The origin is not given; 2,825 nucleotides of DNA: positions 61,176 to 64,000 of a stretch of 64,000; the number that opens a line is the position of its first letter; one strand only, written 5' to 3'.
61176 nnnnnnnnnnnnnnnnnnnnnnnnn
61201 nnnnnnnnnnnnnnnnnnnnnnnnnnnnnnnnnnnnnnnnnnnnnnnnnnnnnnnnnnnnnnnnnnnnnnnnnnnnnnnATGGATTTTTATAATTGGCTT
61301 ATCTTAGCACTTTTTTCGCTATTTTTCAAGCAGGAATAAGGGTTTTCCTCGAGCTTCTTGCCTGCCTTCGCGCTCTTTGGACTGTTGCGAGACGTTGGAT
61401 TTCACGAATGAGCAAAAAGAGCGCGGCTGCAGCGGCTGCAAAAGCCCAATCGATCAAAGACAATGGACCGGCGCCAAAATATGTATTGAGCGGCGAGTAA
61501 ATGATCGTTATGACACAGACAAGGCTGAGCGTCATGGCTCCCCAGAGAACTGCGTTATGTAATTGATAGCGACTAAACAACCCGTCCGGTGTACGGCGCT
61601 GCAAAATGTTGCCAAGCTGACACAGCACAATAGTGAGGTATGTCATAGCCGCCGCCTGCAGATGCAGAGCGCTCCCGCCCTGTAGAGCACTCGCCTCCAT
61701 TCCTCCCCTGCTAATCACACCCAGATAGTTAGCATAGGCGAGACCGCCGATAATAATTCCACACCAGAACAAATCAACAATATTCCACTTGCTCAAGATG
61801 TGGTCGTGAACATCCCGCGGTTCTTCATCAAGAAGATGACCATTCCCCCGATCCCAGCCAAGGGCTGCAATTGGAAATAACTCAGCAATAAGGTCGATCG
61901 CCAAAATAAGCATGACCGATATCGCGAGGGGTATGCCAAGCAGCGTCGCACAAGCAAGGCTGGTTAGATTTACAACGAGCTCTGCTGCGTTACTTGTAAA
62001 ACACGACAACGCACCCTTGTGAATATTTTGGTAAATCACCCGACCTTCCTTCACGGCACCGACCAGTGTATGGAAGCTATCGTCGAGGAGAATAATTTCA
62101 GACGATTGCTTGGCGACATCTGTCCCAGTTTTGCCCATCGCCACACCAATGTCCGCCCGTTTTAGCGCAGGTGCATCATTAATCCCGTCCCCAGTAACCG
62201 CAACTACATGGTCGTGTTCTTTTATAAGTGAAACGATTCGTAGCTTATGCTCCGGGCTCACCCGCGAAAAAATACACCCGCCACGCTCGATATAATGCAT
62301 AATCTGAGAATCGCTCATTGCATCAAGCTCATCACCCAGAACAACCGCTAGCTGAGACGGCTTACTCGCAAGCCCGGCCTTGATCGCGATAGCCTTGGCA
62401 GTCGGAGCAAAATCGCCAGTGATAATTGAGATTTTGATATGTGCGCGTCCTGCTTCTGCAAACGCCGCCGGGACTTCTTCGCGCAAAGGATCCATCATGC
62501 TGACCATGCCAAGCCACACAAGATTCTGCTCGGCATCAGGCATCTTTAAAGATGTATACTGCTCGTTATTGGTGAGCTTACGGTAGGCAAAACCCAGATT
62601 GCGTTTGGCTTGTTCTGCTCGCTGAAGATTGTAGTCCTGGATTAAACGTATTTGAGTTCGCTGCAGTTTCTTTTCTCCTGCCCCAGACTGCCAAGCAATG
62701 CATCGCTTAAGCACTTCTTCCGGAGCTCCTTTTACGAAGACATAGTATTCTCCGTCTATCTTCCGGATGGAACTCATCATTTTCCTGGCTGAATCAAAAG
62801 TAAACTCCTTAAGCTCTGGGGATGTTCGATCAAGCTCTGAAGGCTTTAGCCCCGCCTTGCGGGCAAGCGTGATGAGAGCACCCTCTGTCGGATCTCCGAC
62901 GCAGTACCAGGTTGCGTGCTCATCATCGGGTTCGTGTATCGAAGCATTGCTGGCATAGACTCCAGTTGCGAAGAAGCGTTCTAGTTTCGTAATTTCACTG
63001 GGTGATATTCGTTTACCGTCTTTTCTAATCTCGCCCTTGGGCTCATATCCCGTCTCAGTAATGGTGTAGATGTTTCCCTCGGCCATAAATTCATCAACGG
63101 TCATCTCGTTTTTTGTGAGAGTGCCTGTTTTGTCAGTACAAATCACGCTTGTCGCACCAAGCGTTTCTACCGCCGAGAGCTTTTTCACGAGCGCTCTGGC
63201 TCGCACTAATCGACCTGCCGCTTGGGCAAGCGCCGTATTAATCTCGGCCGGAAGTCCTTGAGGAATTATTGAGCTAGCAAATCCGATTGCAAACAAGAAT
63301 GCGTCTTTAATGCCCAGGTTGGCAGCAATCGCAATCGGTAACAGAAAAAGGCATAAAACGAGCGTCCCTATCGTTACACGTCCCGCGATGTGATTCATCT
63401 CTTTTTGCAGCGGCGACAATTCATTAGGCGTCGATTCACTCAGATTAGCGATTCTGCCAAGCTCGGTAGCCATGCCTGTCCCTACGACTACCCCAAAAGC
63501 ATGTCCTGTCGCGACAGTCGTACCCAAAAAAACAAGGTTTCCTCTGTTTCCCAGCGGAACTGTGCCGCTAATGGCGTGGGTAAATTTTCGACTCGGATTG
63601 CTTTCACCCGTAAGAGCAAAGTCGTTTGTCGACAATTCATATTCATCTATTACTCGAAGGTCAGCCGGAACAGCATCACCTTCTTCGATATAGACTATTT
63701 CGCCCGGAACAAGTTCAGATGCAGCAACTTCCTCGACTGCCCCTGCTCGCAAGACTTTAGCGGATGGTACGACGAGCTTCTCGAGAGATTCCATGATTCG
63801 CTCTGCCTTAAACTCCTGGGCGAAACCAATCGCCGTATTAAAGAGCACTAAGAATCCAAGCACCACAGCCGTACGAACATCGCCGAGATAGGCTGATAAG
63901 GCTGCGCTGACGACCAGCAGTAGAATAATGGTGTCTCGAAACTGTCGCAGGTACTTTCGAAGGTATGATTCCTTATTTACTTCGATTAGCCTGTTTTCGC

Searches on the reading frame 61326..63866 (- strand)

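Call 63: search_protein_families(library=pfam, proteins=[window:61326-63866:-], max_evalue=0.00001)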
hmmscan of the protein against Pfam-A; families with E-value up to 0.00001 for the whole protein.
window:61326-63866:- (846 aa): 4 families
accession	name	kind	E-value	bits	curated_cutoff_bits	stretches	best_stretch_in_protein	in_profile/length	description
PF00122.25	E1-E2_ATPase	-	3.5e-42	144.4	28.1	1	31-222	2-180/181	E1-E2 ATPase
PF00689.26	Cation_ATPase_C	-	1.8e-31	109.7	27.3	1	646-826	1-174/175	Cation transporting ATPase, C-terminus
PF13246.12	Cation_ATPase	-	5.5e-23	81.2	21.7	1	307-389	5-88/91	Cation transport ATPase (P-type)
PF00702.32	Hydrolase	-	1.8e-14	55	26.4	1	451-572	87-191/191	haloacid dehalogenase-like hydrolase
